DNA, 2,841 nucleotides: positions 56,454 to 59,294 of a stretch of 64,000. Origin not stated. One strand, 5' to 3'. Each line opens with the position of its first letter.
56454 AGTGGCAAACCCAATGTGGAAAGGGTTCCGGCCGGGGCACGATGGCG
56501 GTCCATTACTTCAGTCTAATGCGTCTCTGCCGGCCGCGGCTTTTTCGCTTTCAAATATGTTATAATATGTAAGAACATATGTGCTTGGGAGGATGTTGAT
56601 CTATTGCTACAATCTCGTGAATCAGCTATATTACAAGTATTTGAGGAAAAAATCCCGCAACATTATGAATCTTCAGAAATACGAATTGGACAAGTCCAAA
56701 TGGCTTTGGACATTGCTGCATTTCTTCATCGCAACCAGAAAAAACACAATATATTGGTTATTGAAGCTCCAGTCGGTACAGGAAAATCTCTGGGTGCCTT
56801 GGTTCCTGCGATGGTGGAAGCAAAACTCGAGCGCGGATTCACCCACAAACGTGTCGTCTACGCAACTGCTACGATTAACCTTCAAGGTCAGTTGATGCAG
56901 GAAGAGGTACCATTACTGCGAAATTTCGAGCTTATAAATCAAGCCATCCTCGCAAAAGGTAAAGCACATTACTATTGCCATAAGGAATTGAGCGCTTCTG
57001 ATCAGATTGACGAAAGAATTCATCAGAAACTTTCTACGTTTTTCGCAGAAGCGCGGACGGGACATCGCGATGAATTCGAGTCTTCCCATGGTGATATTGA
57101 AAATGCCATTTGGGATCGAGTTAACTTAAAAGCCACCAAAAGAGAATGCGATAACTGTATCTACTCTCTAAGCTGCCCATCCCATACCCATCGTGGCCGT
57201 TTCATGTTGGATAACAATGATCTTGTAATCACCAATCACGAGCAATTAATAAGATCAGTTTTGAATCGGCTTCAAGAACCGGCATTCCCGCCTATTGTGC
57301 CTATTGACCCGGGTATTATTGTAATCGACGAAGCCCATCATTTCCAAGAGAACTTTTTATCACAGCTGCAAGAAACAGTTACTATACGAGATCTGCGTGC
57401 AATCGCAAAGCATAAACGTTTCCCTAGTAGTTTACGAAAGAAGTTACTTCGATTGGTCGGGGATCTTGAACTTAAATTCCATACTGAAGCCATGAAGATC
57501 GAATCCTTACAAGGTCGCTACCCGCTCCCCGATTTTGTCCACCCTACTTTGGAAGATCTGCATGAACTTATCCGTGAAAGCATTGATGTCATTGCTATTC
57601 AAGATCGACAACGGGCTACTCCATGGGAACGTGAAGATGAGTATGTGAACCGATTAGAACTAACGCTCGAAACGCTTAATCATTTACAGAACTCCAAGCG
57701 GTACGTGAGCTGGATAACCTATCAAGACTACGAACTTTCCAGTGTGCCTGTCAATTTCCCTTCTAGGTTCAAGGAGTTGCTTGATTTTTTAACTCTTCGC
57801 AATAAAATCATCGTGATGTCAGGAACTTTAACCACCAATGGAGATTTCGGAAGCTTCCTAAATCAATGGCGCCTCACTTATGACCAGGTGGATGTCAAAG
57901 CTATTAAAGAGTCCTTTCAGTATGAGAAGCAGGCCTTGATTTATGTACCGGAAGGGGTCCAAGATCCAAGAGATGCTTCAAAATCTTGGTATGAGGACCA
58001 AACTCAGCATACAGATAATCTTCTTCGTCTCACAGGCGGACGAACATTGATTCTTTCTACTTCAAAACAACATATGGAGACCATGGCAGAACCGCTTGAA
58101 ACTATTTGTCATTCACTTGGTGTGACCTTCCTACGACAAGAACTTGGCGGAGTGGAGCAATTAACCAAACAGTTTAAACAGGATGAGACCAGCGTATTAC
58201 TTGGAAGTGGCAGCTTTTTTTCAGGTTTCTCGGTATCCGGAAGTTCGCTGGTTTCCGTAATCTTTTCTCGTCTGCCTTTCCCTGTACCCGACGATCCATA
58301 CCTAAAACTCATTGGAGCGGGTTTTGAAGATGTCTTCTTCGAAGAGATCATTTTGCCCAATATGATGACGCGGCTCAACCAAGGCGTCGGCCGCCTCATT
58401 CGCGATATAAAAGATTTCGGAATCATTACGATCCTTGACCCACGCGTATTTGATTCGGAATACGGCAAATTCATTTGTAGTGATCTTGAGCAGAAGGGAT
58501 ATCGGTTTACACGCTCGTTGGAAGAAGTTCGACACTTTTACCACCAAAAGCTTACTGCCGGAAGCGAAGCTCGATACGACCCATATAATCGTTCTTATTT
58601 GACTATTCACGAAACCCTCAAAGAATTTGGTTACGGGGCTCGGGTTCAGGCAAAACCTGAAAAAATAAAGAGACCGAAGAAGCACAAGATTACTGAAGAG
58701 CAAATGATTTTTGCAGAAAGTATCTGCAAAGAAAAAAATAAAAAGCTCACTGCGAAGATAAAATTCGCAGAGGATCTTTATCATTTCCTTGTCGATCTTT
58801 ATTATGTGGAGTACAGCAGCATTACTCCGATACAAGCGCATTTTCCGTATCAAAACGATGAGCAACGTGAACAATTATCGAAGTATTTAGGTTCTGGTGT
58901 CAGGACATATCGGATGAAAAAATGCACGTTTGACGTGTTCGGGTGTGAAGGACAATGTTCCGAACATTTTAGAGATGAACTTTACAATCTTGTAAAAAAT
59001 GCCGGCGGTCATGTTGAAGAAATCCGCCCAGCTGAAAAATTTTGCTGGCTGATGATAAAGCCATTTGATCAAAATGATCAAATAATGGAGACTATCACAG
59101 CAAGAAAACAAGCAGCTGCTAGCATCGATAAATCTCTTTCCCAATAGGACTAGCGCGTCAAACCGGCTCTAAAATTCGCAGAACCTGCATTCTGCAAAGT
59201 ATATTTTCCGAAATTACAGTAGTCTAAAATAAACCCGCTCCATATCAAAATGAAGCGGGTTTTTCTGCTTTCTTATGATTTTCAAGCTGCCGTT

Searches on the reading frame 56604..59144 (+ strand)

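Call 50: search_protein_families(library=pfam, proteins=[window:56604-59144:+], max_evalue=0.0001)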
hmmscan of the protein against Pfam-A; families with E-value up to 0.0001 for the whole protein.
window:56604-59144:+ (847 aa): 3 families
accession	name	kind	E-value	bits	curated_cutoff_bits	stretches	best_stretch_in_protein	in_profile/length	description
PF13307.12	Helicase_C_2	-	5.5e-27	95.3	25.3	1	472-629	3-168/170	Helicase C-terminal domain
PF00270.35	DEAD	-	8.8e-10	39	26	0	48-107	15-71/167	DEAD/DEAH box helicase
PF04851.21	ResIII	-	6e-05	23.4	22.5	0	27-255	5-146/164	Type III restriction enzyme, res subunit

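Call 83: search_protein_families(library=padloc, proteins=[window:56604-59144:+], max_evalue=0.001)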
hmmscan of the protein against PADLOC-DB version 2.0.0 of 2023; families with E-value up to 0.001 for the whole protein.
window:56604-59144:+ (847 aa): 7 families
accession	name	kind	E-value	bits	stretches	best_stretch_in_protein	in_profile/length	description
PDLC01439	typeIV_DinG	-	1.1e-81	273.2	1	24-625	15-553/575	CAS-IV-A; associated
PDLC01729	typeIV_DinG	-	6.1e-26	89.3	1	29-614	23-616/666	Csf4_0_IVA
PDLC01731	typeIV_DinG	-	6.5e-12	43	1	404-618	291-494/526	Csf4_2_IVA1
PDLC01730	typeIV_DinG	-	1.7e-11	41.2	0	15-100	110-187/802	Csf4_1_IVA1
PDLC01321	typeIV_DinG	-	1.4e-09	35.4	0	456-601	400-545/559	CAS-IV-A; associated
PDLC01007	typeIV_DinG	-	2e-08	31.3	0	457-614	489-656/676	CRISPR type AFERR-associated DEAD/DEAH-box helicase Csf4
PDLC00938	Cas3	-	0.00086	16.6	0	50-74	1-25/358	CRISPR-associated helicase Cas3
